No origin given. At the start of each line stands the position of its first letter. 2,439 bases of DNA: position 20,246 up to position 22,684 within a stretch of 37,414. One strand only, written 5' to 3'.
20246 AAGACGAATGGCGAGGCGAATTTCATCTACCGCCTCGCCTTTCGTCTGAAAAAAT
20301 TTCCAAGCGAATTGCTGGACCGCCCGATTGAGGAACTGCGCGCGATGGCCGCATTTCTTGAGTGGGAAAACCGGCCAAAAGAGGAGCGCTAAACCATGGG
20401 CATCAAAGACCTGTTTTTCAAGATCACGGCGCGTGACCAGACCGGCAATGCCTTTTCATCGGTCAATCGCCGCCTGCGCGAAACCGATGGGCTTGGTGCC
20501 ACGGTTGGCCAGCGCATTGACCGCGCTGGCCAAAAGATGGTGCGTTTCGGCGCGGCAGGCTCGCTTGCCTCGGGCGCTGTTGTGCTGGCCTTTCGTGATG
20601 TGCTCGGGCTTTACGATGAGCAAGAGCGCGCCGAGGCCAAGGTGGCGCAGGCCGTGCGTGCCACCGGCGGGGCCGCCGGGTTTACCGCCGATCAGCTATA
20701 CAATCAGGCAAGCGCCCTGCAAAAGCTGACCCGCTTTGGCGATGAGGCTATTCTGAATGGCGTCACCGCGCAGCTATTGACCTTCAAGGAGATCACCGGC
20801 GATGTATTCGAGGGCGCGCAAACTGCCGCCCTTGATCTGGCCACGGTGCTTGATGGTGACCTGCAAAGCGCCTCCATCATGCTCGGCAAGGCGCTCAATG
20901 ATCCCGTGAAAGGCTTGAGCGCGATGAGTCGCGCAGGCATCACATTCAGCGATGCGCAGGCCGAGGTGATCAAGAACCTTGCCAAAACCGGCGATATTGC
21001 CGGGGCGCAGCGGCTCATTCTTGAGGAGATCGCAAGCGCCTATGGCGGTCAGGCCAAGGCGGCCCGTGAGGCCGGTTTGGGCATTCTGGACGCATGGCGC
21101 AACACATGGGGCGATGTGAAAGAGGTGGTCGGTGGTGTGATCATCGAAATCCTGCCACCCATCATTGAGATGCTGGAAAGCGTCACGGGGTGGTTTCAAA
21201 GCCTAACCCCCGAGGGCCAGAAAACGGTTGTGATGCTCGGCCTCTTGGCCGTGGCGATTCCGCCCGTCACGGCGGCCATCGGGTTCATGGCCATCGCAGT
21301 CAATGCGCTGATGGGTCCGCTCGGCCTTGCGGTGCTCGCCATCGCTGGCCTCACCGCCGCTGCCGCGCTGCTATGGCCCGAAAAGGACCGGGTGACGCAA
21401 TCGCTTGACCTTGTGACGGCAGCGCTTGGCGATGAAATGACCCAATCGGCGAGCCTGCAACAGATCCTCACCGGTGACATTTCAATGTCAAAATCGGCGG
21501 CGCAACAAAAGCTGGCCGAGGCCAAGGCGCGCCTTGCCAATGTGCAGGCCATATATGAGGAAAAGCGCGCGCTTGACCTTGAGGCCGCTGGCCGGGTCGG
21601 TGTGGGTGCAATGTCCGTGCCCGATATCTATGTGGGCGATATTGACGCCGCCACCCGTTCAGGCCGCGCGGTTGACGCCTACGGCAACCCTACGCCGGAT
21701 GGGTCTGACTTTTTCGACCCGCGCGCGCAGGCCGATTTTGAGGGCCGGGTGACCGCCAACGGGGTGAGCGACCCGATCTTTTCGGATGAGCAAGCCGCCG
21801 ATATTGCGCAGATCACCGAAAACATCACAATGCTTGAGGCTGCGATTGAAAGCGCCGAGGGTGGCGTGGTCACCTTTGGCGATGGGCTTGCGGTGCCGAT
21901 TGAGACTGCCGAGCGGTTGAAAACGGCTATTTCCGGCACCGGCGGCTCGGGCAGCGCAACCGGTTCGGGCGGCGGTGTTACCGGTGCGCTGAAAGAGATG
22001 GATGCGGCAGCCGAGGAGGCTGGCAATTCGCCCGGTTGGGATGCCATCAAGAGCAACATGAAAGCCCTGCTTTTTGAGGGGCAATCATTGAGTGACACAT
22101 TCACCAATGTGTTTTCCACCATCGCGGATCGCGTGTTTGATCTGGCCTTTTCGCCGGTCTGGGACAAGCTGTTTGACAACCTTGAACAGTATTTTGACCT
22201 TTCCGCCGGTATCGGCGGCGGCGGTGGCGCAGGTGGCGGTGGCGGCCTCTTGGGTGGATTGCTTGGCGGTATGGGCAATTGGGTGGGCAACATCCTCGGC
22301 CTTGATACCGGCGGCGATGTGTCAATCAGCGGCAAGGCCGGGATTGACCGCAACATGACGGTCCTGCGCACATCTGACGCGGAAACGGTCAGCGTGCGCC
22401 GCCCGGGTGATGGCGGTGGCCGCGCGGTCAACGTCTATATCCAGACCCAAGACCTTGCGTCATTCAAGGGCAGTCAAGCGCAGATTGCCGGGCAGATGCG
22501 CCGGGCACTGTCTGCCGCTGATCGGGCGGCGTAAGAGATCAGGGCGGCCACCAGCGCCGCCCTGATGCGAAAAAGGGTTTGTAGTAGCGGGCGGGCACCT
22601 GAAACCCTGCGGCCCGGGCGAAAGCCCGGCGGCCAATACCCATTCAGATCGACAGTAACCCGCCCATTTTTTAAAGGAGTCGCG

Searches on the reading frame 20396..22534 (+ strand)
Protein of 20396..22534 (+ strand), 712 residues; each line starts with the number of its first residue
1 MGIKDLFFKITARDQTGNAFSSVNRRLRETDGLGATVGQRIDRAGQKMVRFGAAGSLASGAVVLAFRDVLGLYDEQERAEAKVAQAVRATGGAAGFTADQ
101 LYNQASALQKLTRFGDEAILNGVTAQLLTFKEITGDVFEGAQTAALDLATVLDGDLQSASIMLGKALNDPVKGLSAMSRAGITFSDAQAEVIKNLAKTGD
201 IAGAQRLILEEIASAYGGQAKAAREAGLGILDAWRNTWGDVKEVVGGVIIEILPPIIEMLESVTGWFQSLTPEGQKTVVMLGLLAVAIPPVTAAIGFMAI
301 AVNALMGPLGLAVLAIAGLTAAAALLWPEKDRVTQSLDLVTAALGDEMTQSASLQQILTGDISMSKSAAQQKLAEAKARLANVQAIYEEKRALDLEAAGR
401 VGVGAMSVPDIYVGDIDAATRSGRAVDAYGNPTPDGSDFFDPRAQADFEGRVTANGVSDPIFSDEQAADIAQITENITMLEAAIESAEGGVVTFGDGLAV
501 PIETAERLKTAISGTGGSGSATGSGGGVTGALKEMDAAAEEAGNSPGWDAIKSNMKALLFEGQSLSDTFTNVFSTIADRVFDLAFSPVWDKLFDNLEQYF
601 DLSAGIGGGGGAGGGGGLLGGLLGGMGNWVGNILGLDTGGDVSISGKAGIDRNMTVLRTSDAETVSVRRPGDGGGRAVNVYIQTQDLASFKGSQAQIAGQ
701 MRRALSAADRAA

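Call 64: search_protein_families(library=phrogs, proteins=[window:20396-22534:+], max_evalue=0.001)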
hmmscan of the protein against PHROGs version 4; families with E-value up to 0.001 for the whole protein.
window:20396-22534:+ (712 aa): 8 families
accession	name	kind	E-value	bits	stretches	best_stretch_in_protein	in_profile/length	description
phrog_27166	-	tail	5.9e-134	449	2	1-358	1-356/751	tail length tape measure protein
phrog_26084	-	tail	1.9e-14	53.6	1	74-243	273-444/1263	tail length tape measure protein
phrog_1533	-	tail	8.7e-11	41.1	1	155-328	536-631/1688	tail length tape measure protein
phrog_5218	-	unknown function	2.1e-08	33.8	1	209-382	529-703/1599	-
phrog_24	-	tail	7.5e-07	28.6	1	54-244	318-502/1151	tail length tape measure protein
phrog_1293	-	tail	8.8e-07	28.1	1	225-344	461-578/1424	tail length tape measure protein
phrog_1272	-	tail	7.7e-05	21.5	1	248-473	546-743/1606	tail length tape measure protein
phrog_36752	-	unknown function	0.00013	20.8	1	632-683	976-1029/1078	-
